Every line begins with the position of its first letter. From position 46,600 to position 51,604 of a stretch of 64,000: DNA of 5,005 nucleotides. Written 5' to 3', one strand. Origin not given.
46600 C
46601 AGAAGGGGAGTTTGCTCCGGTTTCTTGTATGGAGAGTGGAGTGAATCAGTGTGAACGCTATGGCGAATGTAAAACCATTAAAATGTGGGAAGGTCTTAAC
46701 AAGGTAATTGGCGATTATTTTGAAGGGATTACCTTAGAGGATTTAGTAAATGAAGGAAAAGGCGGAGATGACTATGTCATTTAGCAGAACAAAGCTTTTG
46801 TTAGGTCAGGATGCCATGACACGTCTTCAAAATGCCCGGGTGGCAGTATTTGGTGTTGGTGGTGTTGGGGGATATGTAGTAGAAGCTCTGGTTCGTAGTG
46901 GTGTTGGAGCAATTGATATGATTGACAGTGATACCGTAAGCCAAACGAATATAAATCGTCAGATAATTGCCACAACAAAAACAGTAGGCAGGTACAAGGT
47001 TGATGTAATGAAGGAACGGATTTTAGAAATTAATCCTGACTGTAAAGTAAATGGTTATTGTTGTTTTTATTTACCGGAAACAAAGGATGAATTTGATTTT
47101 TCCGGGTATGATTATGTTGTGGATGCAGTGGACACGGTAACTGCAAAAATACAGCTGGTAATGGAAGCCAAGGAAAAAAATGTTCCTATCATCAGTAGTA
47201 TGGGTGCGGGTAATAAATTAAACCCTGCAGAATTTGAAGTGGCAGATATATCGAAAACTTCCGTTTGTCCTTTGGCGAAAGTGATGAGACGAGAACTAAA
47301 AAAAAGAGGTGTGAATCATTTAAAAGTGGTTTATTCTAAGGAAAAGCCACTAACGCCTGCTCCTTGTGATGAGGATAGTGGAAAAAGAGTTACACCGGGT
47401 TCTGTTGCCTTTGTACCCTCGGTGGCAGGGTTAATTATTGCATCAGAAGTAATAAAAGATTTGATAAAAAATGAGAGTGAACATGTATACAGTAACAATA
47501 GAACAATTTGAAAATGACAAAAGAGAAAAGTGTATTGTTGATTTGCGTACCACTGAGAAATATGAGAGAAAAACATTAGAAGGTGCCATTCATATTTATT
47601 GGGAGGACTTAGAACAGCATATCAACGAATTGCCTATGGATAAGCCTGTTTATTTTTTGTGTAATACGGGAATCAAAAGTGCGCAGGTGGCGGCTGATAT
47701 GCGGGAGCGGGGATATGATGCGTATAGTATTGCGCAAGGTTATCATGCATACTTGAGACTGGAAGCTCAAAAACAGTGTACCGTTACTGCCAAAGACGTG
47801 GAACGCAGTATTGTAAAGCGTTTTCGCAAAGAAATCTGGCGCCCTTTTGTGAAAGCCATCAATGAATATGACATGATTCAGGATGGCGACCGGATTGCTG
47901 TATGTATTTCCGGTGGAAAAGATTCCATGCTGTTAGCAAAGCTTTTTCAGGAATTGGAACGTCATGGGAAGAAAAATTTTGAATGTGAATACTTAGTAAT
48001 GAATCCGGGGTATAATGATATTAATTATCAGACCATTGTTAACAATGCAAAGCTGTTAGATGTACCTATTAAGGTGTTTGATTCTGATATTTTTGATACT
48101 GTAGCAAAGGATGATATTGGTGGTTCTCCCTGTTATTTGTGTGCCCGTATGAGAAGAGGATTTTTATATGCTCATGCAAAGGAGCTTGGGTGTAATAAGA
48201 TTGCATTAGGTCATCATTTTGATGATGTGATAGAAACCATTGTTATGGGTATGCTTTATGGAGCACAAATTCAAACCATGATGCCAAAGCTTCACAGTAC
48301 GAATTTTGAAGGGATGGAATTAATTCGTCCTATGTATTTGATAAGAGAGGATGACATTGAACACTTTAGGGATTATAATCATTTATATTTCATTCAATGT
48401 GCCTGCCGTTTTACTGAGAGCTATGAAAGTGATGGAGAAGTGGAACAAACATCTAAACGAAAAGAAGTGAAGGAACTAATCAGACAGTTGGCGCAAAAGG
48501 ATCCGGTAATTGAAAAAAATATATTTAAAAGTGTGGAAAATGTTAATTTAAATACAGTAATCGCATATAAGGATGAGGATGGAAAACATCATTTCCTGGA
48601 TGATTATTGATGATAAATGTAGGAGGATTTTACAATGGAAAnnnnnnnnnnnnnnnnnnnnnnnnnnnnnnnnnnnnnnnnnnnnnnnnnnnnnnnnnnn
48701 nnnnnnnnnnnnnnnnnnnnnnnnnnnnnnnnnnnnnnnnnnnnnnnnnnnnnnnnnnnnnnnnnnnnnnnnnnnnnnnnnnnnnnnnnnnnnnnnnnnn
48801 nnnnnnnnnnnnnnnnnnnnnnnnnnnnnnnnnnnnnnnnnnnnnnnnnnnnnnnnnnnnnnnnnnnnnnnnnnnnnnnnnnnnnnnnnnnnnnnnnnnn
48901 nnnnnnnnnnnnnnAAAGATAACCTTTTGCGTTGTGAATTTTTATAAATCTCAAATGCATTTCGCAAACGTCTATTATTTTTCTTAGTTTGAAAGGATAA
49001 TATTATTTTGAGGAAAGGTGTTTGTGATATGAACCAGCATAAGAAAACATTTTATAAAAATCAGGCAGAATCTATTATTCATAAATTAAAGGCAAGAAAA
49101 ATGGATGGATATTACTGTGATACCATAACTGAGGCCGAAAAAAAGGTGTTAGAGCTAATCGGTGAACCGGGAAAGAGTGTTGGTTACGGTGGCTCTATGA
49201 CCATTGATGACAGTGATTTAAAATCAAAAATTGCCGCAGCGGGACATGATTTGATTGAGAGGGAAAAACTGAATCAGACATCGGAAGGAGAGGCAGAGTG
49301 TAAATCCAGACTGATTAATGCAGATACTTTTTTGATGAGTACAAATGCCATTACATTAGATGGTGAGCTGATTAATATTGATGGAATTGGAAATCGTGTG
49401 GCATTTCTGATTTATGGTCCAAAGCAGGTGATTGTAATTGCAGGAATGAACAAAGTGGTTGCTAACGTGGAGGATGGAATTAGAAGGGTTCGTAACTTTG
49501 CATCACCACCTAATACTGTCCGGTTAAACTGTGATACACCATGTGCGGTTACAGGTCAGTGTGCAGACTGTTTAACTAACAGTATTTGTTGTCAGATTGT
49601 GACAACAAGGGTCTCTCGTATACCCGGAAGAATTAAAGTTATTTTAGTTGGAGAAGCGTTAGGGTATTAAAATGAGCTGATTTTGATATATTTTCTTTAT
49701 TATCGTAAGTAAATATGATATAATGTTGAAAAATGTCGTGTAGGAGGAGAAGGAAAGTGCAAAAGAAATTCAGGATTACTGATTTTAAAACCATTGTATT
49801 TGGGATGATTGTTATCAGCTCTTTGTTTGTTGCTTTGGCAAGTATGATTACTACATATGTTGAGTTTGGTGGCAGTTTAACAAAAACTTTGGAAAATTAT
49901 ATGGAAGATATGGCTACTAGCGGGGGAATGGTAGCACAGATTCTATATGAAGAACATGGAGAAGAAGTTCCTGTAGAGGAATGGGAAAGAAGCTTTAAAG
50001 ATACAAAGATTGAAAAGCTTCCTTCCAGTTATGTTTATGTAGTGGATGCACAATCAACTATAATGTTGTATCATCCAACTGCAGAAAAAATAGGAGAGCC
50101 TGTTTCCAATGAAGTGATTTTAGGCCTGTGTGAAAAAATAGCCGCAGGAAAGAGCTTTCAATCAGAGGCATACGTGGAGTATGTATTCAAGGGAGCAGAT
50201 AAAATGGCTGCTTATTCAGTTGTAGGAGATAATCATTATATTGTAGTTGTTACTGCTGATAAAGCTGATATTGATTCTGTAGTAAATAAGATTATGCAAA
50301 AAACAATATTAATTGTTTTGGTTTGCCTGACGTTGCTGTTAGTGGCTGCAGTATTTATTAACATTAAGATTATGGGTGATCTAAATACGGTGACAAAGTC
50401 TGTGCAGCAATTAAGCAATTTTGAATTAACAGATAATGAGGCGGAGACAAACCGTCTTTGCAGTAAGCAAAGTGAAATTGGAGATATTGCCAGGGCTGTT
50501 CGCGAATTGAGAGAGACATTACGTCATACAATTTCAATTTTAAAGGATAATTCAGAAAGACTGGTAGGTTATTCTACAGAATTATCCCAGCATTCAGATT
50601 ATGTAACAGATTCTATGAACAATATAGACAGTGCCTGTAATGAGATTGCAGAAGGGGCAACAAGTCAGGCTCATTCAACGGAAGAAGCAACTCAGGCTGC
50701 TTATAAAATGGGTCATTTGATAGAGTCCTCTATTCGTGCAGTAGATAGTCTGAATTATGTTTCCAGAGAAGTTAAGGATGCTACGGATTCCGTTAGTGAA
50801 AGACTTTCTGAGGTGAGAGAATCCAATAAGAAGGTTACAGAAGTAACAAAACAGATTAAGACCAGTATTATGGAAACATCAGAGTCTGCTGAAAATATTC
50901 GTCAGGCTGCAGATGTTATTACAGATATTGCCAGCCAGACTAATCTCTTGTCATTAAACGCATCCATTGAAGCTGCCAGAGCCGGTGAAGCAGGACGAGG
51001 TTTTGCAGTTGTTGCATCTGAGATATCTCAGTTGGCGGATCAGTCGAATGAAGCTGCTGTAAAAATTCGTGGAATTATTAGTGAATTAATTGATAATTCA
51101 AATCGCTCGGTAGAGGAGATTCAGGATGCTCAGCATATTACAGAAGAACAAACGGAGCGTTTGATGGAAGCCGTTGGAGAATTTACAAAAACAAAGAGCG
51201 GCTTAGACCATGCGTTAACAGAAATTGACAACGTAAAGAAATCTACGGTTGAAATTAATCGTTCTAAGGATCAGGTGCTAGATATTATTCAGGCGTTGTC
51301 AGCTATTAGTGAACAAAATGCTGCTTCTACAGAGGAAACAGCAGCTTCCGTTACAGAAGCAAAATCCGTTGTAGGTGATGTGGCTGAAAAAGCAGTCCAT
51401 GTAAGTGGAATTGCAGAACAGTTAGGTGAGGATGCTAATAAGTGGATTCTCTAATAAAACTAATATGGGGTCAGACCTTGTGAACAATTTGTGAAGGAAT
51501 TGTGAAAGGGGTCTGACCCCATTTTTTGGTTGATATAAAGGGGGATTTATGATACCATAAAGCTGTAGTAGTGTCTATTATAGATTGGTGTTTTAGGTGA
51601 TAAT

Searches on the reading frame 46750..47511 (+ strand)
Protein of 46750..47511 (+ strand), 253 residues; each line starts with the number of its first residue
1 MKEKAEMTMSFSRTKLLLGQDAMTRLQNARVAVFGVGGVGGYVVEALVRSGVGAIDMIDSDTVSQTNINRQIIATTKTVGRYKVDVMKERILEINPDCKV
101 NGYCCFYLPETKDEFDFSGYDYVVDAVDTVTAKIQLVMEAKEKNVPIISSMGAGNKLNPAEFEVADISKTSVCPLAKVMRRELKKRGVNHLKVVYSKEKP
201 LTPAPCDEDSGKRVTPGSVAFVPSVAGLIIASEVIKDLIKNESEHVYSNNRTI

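Call 89: search_protein_families(library=pfam, proteins=[window:46750-47511:+], max_evalue=0.001)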
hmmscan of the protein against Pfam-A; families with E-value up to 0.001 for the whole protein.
window:46750-47511:+ (253 aa): 1 family
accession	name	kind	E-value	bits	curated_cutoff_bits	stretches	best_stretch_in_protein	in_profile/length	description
PF00899.27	ThiF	-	9.2e-41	140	28.1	1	17-249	9-213/238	ThiF family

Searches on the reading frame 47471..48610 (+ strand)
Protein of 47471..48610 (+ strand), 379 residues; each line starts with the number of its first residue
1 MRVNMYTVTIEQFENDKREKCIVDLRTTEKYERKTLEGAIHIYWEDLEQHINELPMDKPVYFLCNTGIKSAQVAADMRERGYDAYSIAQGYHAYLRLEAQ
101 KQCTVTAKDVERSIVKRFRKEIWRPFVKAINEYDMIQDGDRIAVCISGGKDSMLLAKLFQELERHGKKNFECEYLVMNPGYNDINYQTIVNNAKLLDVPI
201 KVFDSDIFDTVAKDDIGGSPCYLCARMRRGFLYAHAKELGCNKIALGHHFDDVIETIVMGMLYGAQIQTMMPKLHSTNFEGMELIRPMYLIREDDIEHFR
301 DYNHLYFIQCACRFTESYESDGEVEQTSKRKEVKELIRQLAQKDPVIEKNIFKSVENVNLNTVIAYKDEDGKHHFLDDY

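Call 89: search_protein_families(library=pfam, proteins=[window:47471-48610:+], max_evalue=0.001)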
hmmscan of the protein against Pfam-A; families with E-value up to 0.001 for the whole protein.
window:47471-48610:+ (379 aa): 3 families
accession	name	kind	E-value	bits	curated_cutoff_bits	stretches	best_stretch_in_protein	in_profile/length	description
PF01171.26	ATP_bind_3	-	9e-17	61.8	27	1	142-309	2-165/182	PP-loop family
PF00581.25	Rhodanese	-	1.7e-11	44.8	22.2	1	14-95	6-100/102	Rhodanese-like domain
PF03054.22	tRNA_Me_trans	-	0.00013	22.2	20.6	0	141-249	2-127/202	tRNA methyl transferase HUP domain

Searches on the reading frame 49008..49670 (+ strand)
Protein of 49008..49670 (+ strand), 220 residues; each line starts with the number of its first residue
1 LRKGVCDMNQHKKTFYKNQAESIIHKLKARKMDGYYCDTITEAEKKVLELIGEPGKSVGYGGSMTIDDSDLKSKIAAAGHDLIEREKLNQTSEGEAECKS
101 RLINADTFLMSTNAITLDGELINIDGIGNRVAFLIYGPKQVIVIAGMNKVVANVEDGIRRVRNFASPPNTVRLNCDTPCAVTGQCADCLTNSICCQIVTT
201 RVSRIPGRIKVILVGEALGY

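Call 87: search_protein_families(library=pfam, proteins=[window:49008-49670:+], max_evalue=0.00001)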
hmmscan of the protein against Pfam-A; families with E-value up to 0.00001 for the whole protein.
window:49008-49670:+ (220 aa): 1 family
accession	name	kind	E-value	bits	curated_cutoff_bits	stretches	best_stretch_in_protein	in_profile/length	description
PF02589.21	LUD_dom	-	2.8e-40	138.5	22.6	1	21-214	2-189/189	LUD domain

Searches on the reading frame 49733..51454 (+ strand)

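Call 87: search_protein_families(library=pfam, proteins=[window:49733-51454:+], max_evalue=0.00001)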
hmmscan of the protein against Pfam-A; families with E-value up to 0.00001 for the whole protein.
window:49733-51454:+ (573 aa): 1 family
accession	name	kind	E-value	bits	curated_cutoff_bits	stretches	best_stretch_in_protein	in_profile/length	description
PF00015.26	MCPsignal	-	7.7e-31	107.7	34.6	1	359-515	9-161/172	Methyl-accepting chemotaxis protein (MCP) signalling domain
